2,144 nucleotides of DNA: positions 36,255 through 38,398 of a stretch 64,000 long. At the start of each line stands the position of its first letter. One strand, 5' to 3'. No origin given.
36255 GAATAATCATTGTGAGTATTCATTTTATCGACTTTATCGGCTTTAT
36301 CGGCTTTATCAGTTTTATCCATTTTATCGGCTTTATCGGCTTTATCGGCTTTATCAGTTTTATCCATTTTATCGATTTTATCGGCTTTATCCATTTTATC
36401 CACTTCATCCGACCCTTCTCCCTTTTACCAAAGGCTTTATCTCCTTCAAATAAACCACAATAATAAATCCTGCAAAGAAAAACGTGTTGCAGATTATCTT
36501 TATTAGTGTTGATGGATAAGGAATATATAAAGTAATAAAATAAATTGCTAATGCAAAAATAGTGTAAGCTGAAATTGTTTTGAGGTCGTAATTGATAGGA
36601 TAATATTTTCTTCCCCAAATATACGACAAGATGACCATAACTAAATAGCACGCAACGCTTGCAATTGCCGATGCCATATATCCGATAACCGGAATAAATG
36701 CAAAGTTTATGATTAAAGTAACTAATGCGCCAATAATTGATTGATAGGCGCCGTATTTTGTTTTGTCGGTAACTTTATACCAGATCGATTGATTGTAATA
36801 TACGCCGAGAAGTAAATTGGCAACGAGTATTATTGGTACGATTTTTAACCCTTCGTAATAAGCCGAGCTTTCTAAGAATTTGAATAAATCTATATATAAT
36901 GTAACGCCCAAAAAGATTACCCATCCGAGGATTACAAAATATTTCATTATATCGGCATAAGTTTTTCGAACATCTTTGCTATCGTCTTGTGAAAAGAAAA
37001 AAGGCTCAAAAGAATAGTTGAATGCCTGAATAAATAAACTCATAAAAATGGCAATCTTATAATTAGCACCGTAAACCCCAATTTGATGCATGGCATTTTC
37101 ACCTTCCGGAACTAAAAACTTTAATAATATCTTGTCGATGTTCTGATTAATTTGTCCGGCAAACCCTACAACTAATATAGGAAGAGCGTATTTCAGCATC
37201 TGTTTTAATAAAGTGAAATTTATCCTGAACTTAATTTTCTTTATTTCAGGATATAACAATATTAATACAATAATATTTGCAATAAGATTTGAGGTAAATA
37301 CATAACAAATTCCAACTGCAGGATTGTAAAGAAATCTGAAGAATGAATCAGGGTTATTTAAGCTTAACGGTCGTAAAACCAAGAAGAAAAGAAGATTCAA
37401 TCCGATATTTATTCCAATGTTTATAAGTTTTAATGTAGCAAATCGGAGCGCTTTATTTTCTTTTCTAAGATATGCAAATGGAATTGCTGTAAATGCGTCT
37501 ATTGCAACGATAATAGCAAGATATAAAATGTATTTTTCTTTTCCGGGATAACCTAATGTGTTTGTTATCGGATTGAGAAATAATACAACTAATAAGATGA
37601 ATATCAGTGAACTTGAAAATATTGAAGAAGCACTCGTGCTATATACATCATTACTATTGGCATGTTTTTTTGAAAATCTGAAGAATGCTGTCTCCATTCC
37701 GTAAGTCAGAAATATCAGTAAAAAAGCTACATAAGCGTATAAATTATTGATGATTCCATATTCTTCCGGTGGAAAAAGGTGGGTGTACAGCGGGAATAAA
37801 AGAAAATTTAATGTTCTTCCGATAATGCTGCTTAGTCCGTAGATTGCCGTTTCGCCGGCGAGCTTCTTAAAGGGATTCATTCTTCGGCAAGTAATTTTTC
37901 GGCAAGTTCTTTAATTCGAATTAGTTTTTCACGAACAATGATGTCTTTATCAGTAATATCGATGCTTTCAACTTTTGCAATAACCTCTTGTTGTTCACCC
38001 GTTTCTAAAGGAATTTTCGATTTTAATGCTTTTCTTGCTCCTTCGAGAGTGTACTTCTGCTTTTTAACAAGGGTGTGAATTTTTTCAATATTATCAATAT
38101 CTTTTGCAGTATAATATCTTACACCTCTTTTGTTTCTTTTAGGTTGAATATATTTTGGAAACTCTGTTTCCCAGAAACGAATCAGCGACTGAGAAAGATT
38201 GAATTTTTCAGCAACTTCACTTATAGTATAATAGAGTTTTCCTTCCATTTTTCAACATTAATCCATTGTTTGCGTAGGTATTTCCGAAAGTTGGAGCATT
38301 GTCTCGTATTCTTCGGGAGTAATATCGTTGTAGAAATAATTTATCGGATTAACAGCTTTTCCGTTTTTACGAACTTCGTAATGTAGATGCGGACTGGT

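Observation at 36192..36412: Composite 9-mer + 7-mer repeat module between flippase and dut, mirrored after alaS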

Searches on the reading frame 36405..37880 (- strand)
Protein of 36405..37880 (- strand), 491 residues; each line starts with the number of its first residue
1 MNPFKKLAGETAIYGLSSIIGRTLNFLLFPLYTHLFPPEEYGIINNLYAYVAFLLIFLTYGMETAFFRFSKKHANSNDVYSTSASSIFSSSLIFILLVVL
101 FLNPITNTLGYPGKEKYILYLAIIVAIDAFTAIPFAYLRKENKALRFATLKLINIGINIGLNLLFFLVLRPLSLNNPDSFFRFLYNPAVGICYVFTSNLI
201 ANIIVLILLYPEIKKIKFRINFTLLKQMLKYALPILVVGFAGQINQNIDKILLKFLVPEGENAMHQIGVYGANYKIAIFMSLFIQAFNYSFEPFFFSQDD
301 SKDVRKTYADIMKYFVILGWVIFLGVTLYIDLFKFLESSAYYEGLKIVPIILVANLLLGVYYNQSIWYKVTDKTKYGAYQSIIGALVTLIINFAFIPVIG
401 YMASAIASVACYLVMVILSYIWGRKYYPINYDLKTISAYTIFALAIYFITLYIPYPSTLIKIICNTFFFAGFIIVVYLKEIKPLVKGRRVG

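Call 8: search_protein_families(library=pfam, proteins=[window:36405-37880:-])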
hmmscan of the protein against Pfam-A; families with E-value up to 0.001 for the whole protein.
window:36405-37880:- (491 aa): 2 families
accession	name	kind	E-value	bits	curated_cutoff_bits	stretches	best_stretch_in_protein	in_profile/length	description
PF01943.22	Polysacc_synt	-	2.1e-15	57.4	28.2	1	11-288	5-262/274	Polysaccharide biosynthesis protein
PF13440.11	Polysacc_synt_3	-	5.6e-11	42.6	23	2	35-160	5-127/293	Polysaccharide biosynthesis protein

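Call 17: find_homologous_proteins(query=window:36408-37880:-, max_evalue=1e-30)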
Query window:36408-37880:- (491 aa): 6902 proteins with E <= 1e-30 among 8000 candidates; the best 120 are listed.
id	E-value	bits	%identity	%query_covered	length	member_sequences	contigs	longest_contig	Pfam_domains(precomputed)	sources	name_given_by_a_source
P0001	0.0e+0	1051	100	100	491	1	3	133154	PF01943.23,PF13440.12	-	-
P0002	2.2e-288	975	92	99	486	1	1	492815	PF01943.23,PF13440.12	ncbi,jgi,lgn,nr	ncbi:MAG: oligosaccharide flippase family protein [Bacteroidales bacterium]|jgi:O-antigen/teichoic a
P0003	7.3e-258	874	81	100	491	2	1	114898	PF01943.23,PF13440.12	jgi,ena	-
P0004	3.0e-224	764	69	99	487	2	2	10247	PF01943.23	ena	-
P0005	1.4e-220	752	71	100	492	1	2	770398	PF01943.23,PF13440.12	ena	-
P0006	2.3e-207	708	66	100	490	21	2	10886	PF01943.23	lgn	-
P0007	9.1e-203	693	65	100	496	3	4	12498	PF01943.23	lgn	-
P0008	1.7e-166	573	54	100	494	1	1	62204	PF01943.23,PF13440.12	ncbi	ncbi:MAG: oligosaccharide flippase family protein [Bacteroidota bacterium]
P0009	1.2e-165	570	55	98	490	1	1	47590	PF01943.23,PF13440.12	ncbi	-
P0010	2.5e-163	563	54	98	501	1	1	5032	PF01943.23,PF13440.12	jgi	jgi:O-antigen/teichoic acid export membrane protein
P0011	2.8e-163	563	54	99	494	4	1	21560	PF01943.23,PF13440.12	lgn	-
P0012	3.7e-163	562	54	98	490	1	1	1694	PF01943.23,PF13440.12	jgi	jgi:O-antigen/teichoic acid export membrane protein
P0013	5.8e-163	562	54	99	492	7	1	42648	PF01943.23,PF13440.12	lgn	-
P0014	6.9e-163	561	54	99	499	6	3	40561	PF01943.23,PF13440.12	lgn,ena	-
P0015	9.2e-163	561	53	100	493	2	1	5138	PF01943.23,PF13440.12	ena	-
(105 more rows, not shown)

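Call 19: find_encoding_contigs(protein=P0002, flank=10000, max_places=3)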
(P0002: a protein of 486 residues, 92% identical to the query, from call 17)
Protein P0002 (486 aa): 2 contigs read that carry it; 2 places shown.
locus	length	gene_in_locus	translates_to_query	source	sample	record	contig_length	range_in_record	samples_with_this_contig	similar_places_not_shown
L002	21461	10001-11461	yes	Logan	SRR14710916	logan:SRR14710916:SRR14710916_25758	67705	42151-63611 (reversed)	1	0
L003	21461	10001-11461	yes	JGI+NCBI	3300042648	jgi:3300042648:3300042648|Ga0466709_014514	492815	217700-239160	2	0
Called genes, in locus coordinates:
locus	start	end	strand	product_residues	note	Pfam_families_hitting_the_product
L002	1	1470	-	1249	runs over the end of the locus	PF08126:Propeptide_C25, PF01364:Peptidase_C25, PF18962:Por_Secre_tail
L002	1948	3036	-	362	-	PF01479:S4, PF00849:PseudoU_synth_2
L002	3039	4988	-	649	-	PF18962:Por_Secre_tail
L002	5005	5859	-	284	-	PF03793:PASTA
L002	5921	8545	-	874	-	PF01411:tRNA-synt_2c, PF07973:tRNA_SAD, PF02272:DHHA1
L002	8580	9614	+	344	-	PF01551:Peptidase_M23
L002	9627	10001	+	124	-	PF00376:MerR (weak), PF13411:MerR_1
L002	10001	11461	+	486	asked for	PF01943:Polysacc_synt, PF13440:Polysacc_synt_3 (weak)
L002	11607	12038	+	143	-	PF00692:dUTPase, PF22769:DCD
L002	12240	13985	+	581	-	PF25060:ARM_TT21_2nd (faint), PF00515:TPR_1 (faint), PF07719:TPR_2 (faint), PF11846:Wzy_C_2 (faint), PF13174:TPR_6 (faint), PF13176:TPR_7 (faint), PF13181:TPR_8 (faint), PF13429:TPR_15 (weak), +13 more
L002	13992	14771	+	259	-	PF14125:DUF4292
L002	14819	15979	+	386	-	PF01551:Peptidase_M23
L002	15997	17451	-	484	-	PF04055:Radical_SAM, PF06968:BATS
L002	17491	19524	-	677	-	PF13385:Laminin_G_3, PF00054:Laminin_G_1 (faint), PF13585:CHU_C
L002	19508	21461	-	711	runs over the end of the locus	PF03993:DUF349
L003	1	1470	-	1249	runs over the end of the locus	PF08126:Propeptide_C25, PF01364:Peptidase_C25, PF18962:Por_Secre_tail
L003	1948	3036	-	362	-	PF01479:S4, PF00849:PseudoU_synth_2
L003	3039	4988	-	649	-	PF18962:Por_Secre_tail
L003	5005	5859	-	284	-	PF03793:PASTA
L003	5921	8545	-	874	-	PF01411:tRNA-synt_2c, PF07973:tRNA_SAD, PF02272:DHHA1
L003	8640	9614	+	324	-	PF01551:Peptidase_M23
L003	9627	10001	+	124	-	PF00376:MerR (weak), PF13411:MerR_1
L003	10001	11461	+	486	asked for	PF01943:Polysacc_synt, PF13440:Polysacc_synt_3 (weak)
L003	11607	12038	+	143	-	PF00692:dUTPase, PF22769:DCD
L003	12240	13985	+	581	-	PF25060:ARM_TT21_2nd (faint), PF00515:TPR_1 (faint), PF07719:TPR_2 (faint), PF11846:Wzy_C_2 (faint), PF13174:TPR_6 (faint), PF13176:TPR_7 (faint), PF13181:TPR_8 (faint), PF13429:TPR_15 (weak), +13 more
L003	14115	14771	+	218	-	PF14125:DUF4292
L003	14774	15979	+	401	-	PF01551:Peptidase_M23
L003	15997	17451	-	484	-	PF04055:Radical_SAM, PF06968:BATS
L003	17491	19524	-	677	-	PF13385:Laminin_G_3, PF00054:Laminin_G_1 (faint), PF13585:CHU_C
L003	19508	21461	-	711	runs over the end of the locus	PF03993:DUF349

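Call 20: find_encoding_contigs(protein=P0003, flank=10000, max_places=3)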
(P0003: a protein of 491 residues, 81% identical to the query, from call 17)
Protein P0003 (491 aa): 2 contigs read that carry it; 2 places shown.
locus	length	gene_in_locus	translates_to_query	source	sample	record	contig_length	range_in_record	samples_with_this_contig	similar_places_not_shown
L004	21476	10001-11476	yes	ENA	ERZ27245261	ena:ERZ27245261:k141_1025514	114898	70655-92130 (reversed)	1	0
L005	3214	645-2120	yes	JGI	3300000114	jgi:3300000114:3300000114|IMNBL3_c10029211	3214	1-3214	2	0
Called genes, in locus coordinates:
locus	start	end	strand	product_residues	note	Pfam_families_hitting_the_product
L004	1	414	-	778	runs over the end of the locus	PF08126:Propeptide_C25 (weak), PF01364:Peptidase_C25, PF18962:Por_Secre_tail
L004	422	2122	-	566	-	PF18962:Por_Secre_tail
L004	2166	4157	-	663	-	PF04371:PAD_porph, PF18962:Por_Secre_tail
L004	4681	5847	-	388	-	PF09411:PagL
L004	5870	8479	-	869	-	PF01411:tRNA-synt_2c, PF07973:tRNA_SAD, PF02272:DHHA1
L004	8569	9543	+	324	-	PF01551:Peptidase_M23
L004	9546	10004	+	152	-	PF00376:MerR (faint), PF13411:MerR_1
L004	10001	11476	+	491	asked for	PF01943:Polysacc_synt, PF13440:Polysacc_synt_3 (weak)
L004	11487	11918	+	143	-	PF00692:dUTPase, PF22769:DCD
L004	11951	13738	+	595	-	PF13429:TPR_15 (faint), PF23914:TPR_CcmH_CycH (faint), PF13414:TPR_11 (weak), PF13432:TPR_16 (weak), PF14559:TPR_19 (weak), PF14559:TPR_19 (weak), PF13424:TPR_12 (weak), PF13432:TPR_16 (weak), +13 more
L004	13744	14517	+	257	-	PF14125:DUF4292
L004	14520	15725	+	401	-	PF01551:Peptidase_M23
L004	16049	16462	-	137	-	-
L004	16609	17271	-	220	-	PF13237:Fer4_10 (faint), PF12838:Fer4_7 (weak), PF13484:Fer4_16 (faint)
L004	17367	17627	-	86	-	-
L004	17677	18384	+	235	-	PF00730:HhH-GPD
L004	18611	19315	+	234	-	PF13505:OMP_b-brl (weak)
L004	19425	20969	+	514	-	PF01039:Carboxyl_trans, PF03255:ACCA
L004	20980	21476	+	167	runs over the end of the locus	PF00364:Biotin_lipoyl, PF25917:BSH_RND (weak)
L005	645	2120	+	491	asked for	PF01943:Polysacc_synt, PF13440:Polysacc_synt_3 (weak)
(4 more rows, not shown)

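Call 21: find_encoding_contigs(protein=P0005, flank=10000, max_places=3)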
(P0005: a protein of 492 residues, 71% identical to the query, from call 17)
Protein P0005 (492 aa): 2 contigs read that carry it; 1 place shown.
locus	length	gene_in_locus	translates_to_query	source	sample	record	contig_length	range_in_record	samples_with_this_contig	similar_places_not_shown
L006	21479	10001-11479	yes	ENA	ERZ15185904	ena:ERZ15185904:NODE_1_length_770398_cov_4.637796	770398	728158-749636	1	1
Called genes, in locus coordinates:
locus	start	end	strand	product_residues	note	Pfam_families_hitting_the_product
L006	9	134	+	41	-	-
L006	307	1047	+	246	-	-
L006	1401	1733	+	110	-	-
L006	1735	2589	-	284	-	PF09335:VTT_dom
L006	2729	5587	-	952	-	PF02347:GDC-P, PF00266:Aminotran_5 (faint), PF02347:GDC-P, PF21478:GcvP2_C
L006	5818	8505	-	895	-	PF01411:tRNA-synt_2c, PF07973:tRNA_SAD, PF02272:DHHA1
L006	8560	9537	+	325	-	PF01551:Peptidase_M23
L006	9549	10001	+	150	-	PF00376:MerR, PF13411:MerR_1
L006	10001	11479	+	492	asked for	PF01943:Polysacc_synt, PF13440:Polysacc_synt_3 (weak)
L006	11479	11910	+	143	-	PF00692:dUTPase, PF22769:DCD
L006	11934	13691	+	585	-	PF25064:ARM_TT21_5th (faint), PF07719:TPR_2 (faint), PF09295:ChAPs (faint), PF13174:TPR_6 (faint), PF23914:TPR_CcmH_CycH, PF14559:TPR_19 (weak), PF13431:TPR_17 (weak), PF23914:TPR_CcmH_CycH, +14 more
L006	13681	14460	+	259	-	PF14125:DUF4292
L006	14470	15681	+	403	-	PF01551:Peptidase_M23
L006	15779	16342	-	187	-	PF01765:RRF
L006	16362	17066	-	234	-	PF00696:AA_kinase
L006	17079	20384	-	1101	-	PF07517:SecA_DEAD, PF01043:SecA_PP_bind, PF00271:Helicase_C (weak), PF21090:P-loop_SecA, PF07516:SecA_SW, PF02810:SEC-C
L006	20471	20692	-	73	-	PF11387:DUF2795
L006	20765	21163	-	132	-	-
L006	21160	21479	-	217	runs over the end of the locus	PF00156:Pribosyltran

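Call 26: find_encoding_contigs(protein=P0001, flank=10000, max_places=6)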
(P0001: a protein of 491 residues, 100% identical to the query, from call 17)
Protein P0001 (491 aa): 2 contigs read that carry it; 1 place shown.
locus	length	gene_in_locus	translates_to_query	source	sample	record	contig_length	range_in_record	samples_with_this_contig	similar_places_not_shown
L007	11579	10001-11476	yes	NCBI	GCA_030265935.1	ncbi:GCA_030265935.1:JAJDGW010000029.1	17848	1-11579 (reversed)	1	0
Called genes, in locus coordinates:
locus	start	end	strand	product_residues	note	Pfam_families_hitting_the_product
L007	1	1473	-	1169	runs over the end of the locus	PF08126:Propeptide_C25, PF01364:Peptidase_C25, PF18962:Por_Secre_tail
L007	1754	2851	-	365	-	PF01479:S4, PF00849:PseudoU_synth_2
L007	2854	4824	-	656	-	PF18962:Por_Secre_tail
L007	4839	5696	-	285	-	PF03793:PASTA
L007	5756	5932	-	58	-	-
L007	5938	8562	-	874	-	PF01411:tRNA-synt_2c, PF07973:tRNA_SAD, PF02272:DHHA1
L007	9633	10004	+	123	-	PF00376:MerR (weak), PF13411:MerR_1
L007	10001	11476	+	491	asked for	PF01943:Polysacc_synt, PF13440:Polysacc_synt_3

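Call 86: find_encoding_contigs(protein=P0004, flank=1500, max_places=2)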
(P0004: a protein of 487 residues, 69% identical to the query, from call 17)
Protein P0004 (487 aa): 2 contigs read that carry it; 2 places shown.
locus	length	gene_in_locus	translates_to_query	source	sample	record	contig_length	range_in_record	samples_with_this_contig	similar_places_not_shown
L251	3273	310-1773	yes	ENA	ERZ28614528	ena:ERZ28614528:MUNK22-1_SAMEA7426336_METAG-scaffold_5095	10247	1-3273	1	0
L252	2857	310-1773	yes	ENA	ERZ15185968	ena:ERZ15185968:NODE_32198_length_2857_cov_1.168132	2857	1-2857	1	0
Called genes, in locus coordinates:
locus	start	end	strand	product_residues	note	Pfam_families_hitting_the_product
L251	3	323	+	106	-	?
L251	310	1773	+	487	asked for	PF01943:Polysacc_synt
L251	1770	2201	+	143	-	PF00692:dUTPase, PF22769:DCD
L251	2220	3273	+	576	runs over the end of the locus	PF13429:TPR_15 (faint), PF24575:TPR_Slam (faint), PF07719:TPR_2 (faint), PF12895:ANAPC3 (faint), PF13174:TPR_6 (faint), PF13176:TPR_7 (faint), PF23914:TPR_CcmH_CycH, PF00515:TPR_1 (weak), +9 more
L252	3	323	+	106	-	?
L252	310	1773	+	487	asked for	PF01943:Polysacc_synt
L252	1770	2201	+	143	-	PF00692:dUTPase, PF22769:DCD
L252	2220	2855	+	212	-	?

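Call 87: find_encoding_contigs(protein=P0006, flank=1500, max_places=2)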
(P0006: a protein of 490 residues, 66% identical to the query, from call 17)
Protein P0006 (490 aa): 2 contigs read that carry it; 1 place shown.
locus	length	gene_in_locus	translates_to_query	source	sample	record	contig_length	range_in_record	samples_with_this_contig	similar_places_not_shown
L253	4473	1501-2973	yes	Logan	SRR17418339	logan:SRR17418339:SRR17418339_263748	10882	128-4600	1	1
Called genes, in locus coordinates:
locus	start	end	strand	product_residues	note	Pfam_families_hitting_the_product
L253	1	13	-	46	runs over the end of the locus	?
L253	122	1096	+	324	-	PF01551:Peptidase_M23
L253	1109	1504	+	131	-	PF00376:MerR (weak), PF13411:MerR_1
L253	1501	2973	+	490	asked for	PF01943:Polysacc_synt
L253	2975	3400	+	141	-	PF22769:DCD, PF00692:dUTPase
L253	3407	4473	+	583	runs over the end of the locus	PF24575:TPR_Slam (faint), PF25064:ARM_TT21_5th (faint), PF07719:TPR_2 (faint), PF13174:TPR_6 (faint), PF13181:TPR_8 (faint), PF00515:TPR_1 (faint), PF23914:TPR_CcmH_CycH (weak), PF23914:TPR_CcmH_CycH, +10 more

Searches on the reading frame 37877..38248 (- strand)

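Call 8: search_protein_families(library=pfam, proteins=[window:37877-38248:-])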
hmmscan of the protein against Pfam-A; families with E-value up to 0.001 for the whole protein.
window:37877-38248:- (123 aa): 2 families
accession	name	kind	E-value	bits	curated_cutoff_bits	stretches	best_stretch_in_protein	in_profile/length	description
PF13411.12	MerR_1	-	2.5e-20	72.8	21.6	1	7-77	1-68/69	MerR HTH family regulatory protein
PF00376.29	MerR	-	6.4e-08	32.7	28.2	1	8-46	1-38/38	MerR family regulatory protein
